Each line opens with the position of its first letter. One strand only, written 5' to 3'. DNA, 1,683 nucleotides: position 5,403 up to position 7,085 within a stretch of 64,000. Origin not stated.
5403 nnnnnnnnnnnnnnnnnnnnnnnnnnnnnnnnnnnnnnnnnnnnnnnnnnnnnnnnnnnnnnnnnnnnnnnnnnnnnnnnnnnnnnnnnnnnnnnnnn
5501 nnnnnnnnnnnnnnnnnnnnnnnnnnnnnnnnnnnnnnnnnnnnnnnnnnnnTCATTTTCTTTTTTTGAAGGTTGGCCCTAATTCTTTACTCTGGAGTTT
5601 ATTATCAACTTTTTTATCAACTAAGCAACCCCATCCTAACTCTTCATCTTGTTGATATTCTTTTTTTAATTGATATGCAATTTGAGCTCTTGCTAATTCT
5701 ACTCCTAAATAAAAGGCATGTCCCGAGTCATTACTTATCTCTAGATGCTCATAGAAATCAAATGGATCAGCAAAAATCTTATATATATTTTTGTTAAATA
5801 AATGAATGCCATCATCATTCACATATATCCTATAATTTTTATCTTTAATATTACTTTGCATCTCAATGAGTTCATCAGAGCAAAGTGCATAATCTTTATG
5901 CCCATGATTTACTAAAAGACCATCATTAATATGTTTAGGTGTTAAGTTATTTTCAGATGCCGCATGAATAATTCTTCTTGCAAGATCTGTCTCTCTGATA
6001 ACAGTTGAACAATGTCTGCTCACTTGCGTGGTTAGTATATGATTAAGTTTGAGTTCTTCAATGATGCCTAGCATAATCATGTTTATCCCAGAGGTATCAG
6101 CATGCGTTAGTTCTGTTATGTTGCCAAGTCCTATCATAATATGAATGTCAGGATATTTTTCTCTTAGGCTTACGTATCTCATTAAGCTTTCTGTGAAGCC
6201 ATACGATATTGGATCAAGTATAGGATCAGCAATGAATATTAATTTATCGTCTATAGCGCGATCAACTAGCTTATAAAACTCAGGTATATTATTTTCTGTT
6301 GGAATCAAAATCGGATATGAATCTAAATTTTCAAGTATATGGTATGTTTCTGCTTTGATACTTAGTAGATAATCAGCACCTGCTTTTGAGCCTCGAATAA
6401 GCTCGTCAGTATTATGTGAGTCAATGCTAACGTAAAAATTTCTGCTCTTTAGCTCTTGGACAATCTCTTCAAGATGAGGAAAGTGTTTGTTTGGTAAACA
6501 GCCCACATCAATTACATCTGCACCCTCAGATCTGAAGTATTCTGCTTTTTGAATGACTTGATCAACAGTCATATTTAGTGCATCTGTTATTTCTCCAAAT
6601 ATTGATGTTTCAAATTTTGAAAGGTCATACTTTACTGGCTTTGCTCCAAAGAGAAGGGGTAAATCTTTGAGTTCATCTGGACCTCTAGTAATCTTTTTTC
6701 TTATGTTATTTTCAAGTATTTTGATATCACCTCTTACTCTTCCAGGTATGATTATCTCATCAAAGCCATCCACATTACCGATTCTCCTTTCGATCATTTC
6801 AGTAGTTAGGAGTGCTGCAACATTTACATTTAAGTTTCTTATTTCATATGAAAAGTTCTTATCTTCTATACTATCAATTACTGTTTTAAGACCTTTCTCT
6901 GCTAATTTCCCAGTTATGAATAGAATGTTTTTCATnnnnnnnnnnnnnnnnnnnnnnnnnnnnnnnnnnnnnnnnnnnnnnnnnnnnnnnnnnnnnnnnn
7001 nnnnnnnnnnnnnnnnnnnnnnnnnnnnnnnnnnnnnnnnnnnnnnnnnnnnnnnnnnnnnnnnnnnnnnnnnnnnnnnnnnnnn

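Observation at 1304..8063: Methanofuran/H4MPT-type cofactor biosynthesis island in a genome that also carries sox genes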

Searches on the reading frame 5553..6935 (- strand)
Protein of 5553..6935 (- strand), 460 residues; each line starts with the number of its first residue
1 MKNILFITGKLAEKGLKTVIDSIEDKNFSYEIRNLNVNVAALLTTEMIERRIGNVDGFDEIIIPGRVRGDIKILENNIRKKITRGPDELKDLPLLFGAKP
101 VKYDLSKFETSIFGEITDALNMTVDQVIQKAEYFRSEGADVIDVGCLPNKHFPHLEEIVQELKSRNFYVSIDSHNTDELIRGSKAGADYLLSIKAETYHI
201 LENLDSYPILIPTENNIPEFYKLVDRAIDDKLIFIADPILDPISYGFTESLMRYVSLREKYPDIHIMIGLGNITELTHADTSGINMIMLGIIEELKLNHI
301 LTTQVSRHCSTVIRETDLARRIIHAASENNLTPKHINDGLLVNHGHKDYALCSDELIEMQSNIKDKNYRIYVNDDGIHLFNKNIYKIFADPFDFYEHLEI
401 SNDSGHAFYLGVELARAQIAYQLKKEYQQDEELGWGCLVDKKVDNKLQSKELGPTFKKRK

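Call 3: search_protein_families(library=pfam, proteins=[window:5553-6935:-], max_evalue=0.01)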
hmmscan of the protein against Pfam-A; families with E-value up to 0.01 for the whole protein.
window:5553-6935:- (460 aa): 4 families
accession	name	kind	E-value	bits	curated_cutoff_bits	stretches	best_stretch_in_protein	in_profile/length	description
PF20123.4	DUF6513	-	2.4e-23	82.7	23.9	1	3-87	2-86/86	Family of unknown function (DUF6513)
PF14251.12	PterinBD-DUF4346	-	1.6e-05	26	29.6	1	403-430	59-86/86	PterinBD-DUF4346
PF00809.28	Pterin_bind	-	0.00066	19.8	25.5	1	123-197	19-104/244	Pterin binding enzyme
PF02310.24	B12-binding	-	0.0018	18.5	32.1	0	120-166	34-79/121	B12 binding domain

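Call 4: search_protein_families(library=ncbifam, proteins=[window:5553-6935:-], max_evalue=0.01)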
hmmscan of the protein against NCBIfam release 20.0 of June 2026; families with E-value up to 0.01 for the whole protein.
window:5553-6935:- (460 aa): 2 families
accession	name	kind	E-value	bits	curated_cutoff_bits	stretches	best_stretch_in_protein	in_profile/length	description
TIGR00284.1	TIGR00284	hypoth_equivalog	9.9e-52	176.1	256.65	2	111-433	153-497/497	dihydropteroate synthase-like protein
NF005719.0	PRK07535.1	domain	0.00016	20.9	259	0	223-290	147-215/268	methyltetrahydrofolate:corrinoid/iron-sulfur protein methyltransferase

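Call 6: find_encoding_contigs(protein=window:5553-6935:-, flank=10000, max_places=6)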
Protein window:5553-6935:- (460 aa): 22 contigs read that carry it; 6 places shown.
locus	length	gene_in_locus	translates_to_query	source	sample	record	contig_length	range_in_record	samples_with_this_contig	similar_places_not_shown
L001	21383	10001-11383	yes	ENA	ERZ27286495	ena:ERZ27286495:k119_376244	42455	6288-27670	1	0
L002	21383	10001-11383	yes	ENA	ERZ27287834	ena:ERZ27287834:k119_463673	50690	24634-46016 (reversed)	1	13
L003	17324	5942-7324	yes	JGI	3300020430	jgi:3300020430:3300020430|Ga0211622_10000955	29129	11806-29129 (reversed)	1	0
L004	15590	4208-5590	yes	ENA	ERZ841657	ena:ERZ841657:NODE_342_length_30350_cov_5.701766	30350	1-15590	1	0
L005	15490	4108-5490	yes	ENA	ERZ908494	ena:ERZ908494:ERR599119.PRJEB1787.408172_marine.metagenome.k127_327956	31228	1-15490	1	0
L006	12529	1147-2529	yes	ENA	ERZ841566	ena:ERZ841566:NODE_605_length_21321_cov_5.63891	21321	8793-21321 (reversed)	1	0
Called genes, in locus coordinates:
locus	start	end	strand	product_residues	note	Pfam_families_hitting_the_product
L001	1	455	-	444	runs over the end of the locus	PF01225:Mur_ligase, PF08245:Mur_ligase_M, PF02875:Mur_ligase_C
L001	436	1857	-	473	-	PF08245:Mur_ligase_M, PF02875:Mur_ligase_C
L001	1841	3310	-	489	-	PF03717:PBP_dimer, PF00905:Transpeptidase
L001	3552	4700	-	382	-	PF00091:Tubulin, PF12327:FtsZ_C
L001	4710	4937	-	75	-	-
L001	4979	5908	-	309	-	PF01795:Methyltransf_5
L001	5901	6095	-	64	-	PF00226:DnaJ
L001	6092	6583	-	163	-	PF02381:MraZ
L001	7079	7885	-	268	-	-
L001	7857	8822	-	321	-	PF01207:Dus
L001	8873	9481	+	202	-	PF12804:NTP_transf_3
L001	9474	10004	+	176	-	PF02441:Flavoprotein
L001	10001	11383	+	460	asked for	PF20123:DUF6513, PF14251:PterinBD-DUF4346 (faint)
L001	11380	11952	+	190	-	PF04289:DUF447_N, PF20766:DUF447_C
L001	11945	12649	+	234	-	PF04476:4HFCP_synth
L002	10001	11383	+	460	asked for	PF20123:DUF6513, PF14251:PterinBD-DUF4346 (faint)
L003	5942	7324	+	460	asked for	PF20123:DUF6513, PF14251:PterinBD-DUF4346 (faint)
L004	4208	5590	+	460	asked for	PF20123:DUF6513, PF14251:PterinBD-DUF4346 (faint)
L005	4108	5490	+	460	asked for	PF20123:DUF6513, PF14251:PterinBD-DUF4346 (faint)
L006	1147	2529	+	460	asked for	PF20123:DUF6513, PF14251:PterinBD-DUF4346 (faint)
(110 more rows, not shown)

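Call 11: find_related_loci(query=window:5553-6935:-, collection=genome_contigs, flank=10000)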
Query window:5553-6935:- (460 aa) in genome_contigs; peptide patterns used: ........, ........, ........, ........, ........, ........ (x = any residue, [..] = any of these).
86 stretches matched a pattern; 17 encode a relative of the query (tblastn E <= 1e-3); 17 distinct loci.
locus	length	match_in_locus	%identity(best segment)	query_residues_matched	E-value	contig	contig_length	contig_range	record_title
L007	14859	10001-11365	92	1-455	0e+0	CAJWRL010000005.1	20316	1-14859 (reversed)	MAG TPA_asm: uncultured Gammaproteobacteria bacterium isolate ERR599100_bin.133_MetaBAT_v2.12.1_MAG genome assembly, con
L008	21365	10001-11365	92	1-455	0e+0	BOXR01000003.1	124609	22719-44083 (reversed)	MAG: Ectothiorhodospiraceae bacterium CM1_5m.P53 DNA, sequence3, whole genome shotgun sequence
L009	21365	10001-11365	92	1-455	0e+0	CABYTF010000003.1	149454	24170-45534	MAG: uncultured gamma proteobacterium genome assembly, contig: AG-894-P10_NODE_3, whole genome shotgun sequence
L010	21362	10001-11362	85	1-454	0e+0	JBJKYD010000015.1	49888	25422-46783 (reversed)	MAG: Gammaproteobacteria bacterium isolate LRMED-302 Gammaproteobacteria-LRMED-302-C15, whole genome shotgun sequence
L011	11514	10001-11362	85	1-454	0e+0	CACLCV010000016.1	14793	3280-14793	uncultured gamma proteobacterium genome assembly, contig: AG-461-I20_NODE_16, whole genome shotgun sequence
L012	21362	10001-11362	85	1-454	0e+0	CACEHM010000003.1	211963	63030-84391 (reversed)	uncultured gamma proteobacterium genome assembly, contig: AG-390-N19_NODE_3, whole genome shotgun sequence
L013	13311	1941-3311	63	3-459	0e+0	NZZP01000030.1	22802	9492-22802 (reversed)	MAG: Gammaproteobacteria bacterium isolate NAT245 MHASMcontig_1210315, whole genome shotgun sequence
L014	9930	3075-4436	63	2-455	0e+0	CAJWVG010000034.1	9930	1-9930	MAG TPA_asm: uncultured Gammaproteobacteria bacterium isolate ERR599095_bin.116_MetaBAT_v2.12.1_MAG genome assembly, con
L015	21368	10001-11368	64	1-455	0e+0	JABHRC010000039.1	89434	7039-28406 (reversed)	MAG: Gammaproteobacteria bacterium isolate SI039_bin120 k141_899971, whole genome shotgun sequence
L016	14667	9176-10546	63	2-458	0e+0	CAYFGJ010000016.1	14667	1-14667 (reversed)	MAG TPA_asm: uncultured Ectothiorhodospiraceae bacterium isolate ERP001736_co2_127 genome assembly, contig: NODE_1561_le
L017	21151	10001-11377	61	2-459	0e+0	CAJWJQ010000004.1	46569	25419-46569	MAG TPA_asm: uncultured Gammaproteobacteria bacterium isolate ERR598946_bin.19_MetaBAT_v2.12.1_MAG genome assembly, cont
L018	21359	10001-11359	62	3-455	0e+0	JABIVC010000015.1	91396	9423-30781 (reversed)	MAG: Gammaproteobacteria bacterium isolate SI072_bin62 k141_2891088, whole genome shotgun sequence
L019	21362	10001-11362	61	2-455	0e+0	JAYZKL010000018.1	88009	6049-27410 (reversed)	MAG: Pseudomonadota bacterium isolate XB_MAG282 DB_MAG282_0018, whole genome shotgun sequence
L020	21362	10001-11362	61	2-455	0e+0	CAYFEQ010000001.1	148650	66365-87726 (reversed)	MAG TPA_asm: uncultured Ectothiorhodospiraceae bacterium isolate ERP001736_co1_220 genome assembly, contig: NODE_18_leng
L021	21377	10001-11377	62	2-459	0e+0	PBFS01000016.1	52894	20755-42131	MAG: Gammaproteobacteria bacterium isolate SP3089 59464, whole genome shotgun sequence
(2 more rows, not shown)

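Call 24: list_cluster_members(proteins=[window:5553-6935:-, window:7455-8063:-, window:4287-4991:-, window:1927-2976:+])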
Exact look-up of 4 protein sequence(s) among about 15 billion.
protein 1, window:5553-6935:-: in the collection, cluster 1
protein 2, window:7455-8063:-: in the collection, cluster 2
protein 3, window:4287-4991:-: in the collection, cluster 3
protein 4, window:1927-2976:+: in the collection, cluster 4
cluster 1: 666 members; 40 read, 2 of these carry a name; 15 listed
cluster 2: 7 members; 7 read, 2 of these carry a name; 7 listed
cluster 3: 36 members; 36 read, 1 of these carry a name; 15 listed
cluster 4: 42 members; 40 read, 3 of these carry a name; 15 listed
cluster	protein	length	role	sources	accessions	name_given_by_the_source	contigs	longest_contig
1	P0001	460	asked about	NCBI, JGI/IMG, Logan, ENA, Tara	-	strand:- start:1182 stop:2564 length:1383 start_codon:yes stop_codon:yes ...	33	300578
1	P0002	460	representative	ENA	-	-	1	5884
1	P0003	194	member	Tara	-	strand:- start:305 stop:889 length:585 start_codon:yes stop_codon:yes gene_type:complete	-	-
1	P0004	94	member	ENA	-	-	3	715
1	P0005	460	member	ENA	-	-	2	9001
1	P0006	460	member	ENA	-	-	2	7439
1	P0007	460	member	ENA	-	-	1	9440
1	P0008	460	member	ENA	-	-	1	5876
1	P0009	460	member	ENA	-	-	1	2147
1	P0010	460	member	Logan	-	-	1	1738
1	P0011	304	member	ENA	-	-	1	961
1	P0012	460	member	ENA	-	-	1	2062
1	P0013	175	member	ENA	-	-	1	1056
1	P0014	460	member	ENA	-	-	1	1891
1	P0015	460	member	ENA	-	-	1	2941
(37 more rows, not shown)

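Call 35: find_homologous_proteins(query=window:5553-6935:-, max_evalue=1e-10)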
Query window:5553-6935:- (460 aa): 6208 proteins with E <= 1e-10 among 8000 candidates; the best 120 are listed.
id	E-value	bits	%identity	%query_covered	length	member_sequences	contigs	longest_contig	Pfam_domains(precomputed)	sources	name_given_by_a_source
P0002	0.0e+0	1026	99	100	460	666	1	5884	PF20123.5,PF14251.13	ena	-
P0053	3.3e-269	911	86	100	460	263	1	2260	PF20123.5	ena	-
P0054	1.6e-267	906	87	100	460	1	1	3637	PF20123.5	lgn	-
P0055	2.4e-267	905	87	100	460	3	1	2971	PF20123.5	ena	-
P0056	1.3e-266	903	86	100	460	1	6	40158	PF20123.5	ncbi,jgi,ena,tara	tara:strand:- start:2809 stop:4191 length:1383 start_codon:yes stop_codon:yes gene_type:complete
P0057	1.5e-266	902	86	100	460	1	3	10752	PF20123.5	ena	-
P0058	2.0e-266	902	86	100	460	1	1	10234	PF20123.5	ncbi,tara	tara:strand:+ start:3156 stop:4538 length:1383 start_codon:yes stop_codon:yes gene_type:complete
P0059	2.2e-266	902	85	100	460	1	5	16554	PF20123.5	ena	-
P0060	6.1e-266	900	85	100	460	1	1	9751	PF20123.5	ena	-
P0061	7.9e-266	900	86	100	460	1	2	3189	PF20123.5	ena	-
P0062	1.8e-265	899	85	100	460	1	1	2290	PF20123.5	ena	-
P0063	4.5e-265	898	86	100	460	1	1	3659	PF20123.5,PF14251.13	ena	-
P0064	5.8e-265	897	85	100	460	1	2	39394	PF20123.5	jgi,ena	-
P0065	9.6e-265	896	85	100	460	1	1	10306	PF20123.5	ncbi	-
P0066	1.2e-264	896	84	100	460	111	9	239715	PF20123.5,PF14251.13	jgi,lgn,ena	-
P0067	3.0e-264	895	85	100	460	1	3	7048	PF20123.5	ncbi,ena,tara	tara:strand:- start:2070 stop:3452 length:1383 start_codon:yes stop_codon:yes gene_type:complete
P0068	8.7e-264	893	85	100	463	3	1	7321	PF20123.5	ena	-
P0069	1.0e-263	893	85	100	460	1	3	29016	PF20123.5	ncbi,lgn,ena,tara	tara:strand:- start:1993 stop:3375 length:1383 start_codon:yes stop_codon:yes gene_type:complete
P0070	1.5e-263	893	85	100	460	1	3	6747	PF20123.5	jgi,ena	-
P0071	2.8e-263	892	85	100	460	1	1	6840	PF20123.5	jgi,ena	-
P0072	3.1e-263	892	85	100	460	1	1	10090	PF20123.5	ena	-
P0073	4.1e-263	891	85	100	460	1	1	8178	PF20123.5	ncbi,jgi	-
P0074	4.6e-263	891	85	100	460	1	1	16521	PF20123.5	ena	-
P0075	1.1e-262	890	84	100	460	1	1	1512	PF20123.5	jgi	-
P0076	1.2e-262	890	84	100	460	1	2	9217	PF20123.5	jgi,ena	-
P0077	5.0e-262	888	84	100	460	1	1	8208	PF20123.5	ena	-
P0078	8.7e-262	887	84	100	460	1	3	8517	PF20123.5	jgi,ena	-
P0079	8.8e-262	887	84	100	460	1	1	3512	PF20123.5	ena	-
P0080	1.3e-260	883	84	100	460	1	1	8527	PF20123.5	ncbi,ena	-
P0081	6.2e-260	881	86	97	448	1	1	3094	PF20123.5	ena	-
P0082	8.7e-260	880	83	100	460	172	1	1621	PF20123.5,PF14251.13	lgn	-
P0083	1.1e-250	850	86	94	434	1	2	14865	PF20123.5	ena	-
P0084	6.9e-246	834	86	92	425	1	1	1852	PF20123.5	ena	-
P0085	4.2e-245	832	79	100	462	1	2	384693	PF20123.5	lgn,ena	-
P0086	1.6e-230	784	86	88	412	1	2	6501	PF20123.5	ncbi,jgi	-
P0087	2.2e-229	780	87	87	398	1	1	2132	PF20123.5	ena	-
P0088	7.5e-222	755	87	83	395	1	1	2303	PF20123.5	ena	-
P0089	1.0e-201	689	87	77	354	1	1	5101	PF20123.5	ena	-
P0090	1.4e-199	682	65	100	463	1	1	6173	PF20123.5,PF14251.13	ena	-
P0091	1.6e-199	682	87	75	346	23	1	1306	PF20123.5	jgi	jgi:dihydropteroate synthase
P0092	7.1e-199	679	63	100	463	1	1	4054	PF20123.5,PF14251.13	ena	-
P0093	7.6e-199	679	63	99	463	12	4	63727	PF20123.5,PF14251.13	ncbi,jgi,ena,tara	tara:strand:+ start:5382 stop:6773 length:1392 start_codon:yes stop_codon:yes gene_type:complete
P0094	8.4e-199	679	63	100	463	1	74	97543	PF20123.5,PF14251.13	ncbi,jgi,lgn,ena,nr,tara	ncbi:MAG: Uncharacterised protein [Gammaproteobacteria bacterium]|nr:MAG: Uncharacterised protein [G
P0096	9.0e-199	679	64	100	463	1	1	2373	PF20123.5,PF14251.13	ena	-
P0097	1.0e-198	679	63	100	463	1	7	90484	PF20123.5,PF14251.13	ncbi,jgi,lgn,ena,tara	tara:strand:+ start:1394 stop:2785 length:1392 start_codon:yes stop_codon:yes gene_type:complete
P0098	1.1e-198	679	63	100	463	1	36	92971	PF20123.5,PF14251.13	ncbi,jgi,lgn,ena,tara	tara:strand:+ start:3037 stop:4428 length:1392 start_codon:yes stop_codon:yes gene_type:complete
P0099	1.5e-198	678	64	100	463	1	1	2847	PF20123.5,PF14251.13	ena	-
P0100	1.5e-198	678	63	100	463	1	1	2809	PF20123.5,PF14251.13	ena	-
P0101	1.5e-198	678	63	100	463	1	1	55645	PF20123.5,PF14251.13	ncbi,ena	-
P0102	1.9e-198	678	64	100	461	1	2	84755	PF20123.5,PF14251.13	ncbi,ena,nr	ncbi:MAG: dihydropteroate synthase [Gammaproteobacteria bacterium]|nr:dihydropteroate synthase [Gamm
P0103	2.1e-198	678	63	100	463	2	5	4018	PF20123.5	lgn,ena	-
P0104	2.4e-198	678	63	100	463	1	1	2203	PF20123.5,PF14251.13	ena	-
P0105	2.7e-198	677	64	100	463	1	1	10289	PF20123.5,PF14251.13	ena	-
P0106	2.9e-198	677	64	100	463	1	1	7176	PF20123.5,PF14251.13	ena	-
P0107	2.9e-198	677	64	100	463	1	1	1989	PF20123.5,PF14251.13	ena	-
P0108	3.3e-198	677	64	100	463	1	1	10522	PF20123.5,PF14251.13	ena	-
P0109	3.4e-198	677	64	100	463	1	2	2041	PF20123.5,PF14251.13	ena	-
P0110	4.3e-198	677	64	100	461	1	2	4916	PF20123.5,PF14251.13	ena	-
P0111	4.3e-198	677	64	100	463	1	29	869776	PF20123.5,PF14251.13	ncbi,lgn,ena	-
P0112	4.4e-198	677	64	100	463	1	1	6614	PF20123.5,PF14251.13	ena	-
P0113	4.5e-198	677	64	100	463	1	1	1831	PF20123.5,PF14251.13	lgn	-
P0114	4.6e-198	677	64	100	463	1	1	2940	PF20123.5,PF14251.13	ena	-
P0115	5.5e-198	676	64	100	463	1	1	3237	PF20123.5,PF14251.13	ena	-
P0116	5.6e-198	676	64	100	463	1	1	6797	PF20123.5,PF14251.13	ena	-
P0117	6.7e-198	676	64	100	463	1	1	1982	PF20123.5,PF14251.13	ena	-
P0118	6.9e-198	676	64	100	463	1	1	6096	PF20123.5,PF14251.13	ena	-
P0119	7.0e-198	676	64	100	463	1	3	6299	PF20123.5,PF14251.13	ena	-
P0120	7.0e-198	676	64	100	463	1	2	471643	PF20123.5,PF14251.13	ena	-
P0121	7.2e-198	676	64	100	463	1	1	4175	PF20123.5,PF14251.13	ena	-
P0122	7.7e-198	676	64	100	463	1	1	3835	PF20123.5,PF14251.13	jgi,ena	-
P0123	7.8e-198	676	64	100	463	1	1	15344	PF20123.5,PF14251.13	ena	-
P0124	8.0e-198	676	64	100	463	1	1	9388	PF20123.5,PF14251.13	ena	-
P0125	8.7e-198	676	63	100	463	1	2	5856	PF20123.5,PF14251.13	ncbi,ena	-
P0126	1.0e-197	676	64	100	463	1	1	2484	PF20123.5,PF14251.13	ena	-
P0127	1.0e-197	676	64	100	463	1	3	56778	PF20123.5,PF14251.13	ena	-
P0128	1.1e-197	675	64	100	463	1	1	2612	PF20123.5,PF14251.13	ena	-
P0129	1.1e-197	675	64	100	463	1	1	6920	PF20123.5,PF14251.13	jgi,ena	-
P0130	1.1e-197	675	64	100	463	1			PF20123.5,PF14251.13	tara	tara:strand:- start:191 stop:1582 length:1392 start_codon:yes stop_codon:yes gene_type:complete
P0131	1.2e-197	675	64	100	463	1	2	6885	PF20123.5,PF14251.13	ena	-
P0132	1.2e-197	675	64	100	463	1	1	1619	PF20123.5,PF14251.13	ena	-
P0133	1.2e-197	675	64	100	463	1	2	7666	PF20123.5,PF14251.13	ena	-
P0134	1.3e-197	675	64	100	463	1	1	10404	PF20123.5,PF14251.13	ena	-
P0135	1.3e-197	675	64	100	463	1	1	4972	PF20123.5,PF14251.13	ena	-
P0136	1.5e-197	675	64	100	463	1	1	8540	PF20123.5,PF14251.13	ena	-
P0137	1.6e-197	675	64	100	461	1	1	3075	PF20123.5,PF14251.13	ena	-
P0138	1.6e-197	675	64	100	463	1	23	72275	PF20123.5,PF14251.13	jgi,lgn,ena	-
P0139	1.6e-197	675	64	100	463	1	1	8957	PF20123.5,PF14251.13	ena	-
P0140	2.0e-197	675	64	100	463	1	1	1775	PF20123.5,PF14251.13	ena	-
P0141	2.3e-197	674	63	100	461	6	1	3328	PF20123.5,PF14251.13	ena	-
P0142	2.3e-197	674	64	100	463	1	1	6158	PF20123.5,PF14251.13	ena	-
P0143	2.5e-197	674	64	100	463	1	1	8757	PF20123.5,PF14251.13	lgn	-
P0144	2.6e-197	674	64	100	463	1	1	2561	PF20123.5,PF14251.13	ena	-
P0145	2.9e-197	674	64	100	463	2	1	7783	PF20123.5,PF14251.13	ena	-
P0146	3.4e-197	674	64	100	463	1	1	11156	PF20123.5,PF14251.13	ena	-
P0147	4.0e-197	674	64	100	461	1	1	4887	PF20123.5,PF14251.13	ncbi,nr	ncbi:DUF6513 domain-containing protein [Gammaproteobacteria bacterium]|nr:DUF6513 domain-containing 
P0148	4.9e-197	673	64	100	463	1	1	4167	PF20123.5,PF14251.13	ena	-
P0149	5.2e-197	673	64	100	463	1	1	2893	PF20123.5,PF14251.13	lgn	-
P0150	9.7e-197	672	63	100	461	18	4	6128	PF20123.5,PF14251.13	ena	-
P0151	1.0e-196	672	64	100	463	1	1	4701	PF20123.5,PF14251.13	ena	-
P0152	1.8e-196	671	64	100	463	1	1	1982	PF20123.5,PF14251.13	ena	-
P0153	2.1e-196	671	64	100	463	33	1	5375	PF20123.5,PF14251.13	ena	-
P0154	2.5e-196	671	64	100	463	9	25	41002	PF20123.5,PF14251.13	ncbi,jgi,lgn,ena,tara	tara:strand:- start:33 stop:1424 length:1392 start_codon:yes stop_codon:yes gene_type:complete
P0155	2.6e-196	671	64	100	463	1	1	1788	PF20123.5,PF14251.13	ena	-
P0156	3.2e-196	671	63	99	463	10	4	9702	PF20123.5,PF14251.13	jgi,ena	-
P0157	3.5e-196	671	64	100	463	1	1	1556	PF20123.5,PF14251.13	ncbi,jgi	-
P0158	3.8e-196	670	64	100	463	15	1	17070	PF20123.5,PF14251.13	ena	-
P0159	1.2e-195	669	64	100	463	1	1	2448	PF20123.5,PF14251.13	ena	-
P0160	1.5e-195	668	63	100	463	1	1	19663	PF20123.5,PF14251.13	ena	-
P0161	1.5e-195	668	64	100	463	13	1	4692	PF20123.5,PF14251.13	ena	-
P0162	1.6e-195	668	63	100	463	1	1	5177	PF20123.5,PF14251.13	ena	-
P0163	2.8e-195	668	62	100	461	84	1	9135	PF20123.5,PF14251.13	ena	-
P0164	3.3e-195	667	63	100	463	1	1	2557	PF20123.5,PF14251.13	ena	-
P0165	4.0e-195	667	63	100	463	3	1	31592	PF20123.5,PF14251.13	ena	-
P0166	4.7e-195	667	62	100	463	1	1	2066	PF20123.5,PF14251.13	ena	-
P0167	4.9e-195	667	62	100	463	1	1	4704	PF20123.5,PF14251.13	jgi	jgi:dihydropteroate synthase-like protein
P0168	6.3e-195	666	62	100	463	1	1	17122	PF20123.5,PF14251.13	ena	-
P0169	7.6e-195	666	62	100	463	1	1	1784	PF20123.5,PF14251.13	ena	-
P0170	9.5e-195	666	62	100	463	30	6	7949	PF20123.5,PF14251.13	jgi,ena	jgi:dihydropteroate synthase-like protein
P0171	1.4e-194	665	62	100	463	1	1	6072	PF20123.5,PF14251.13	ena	-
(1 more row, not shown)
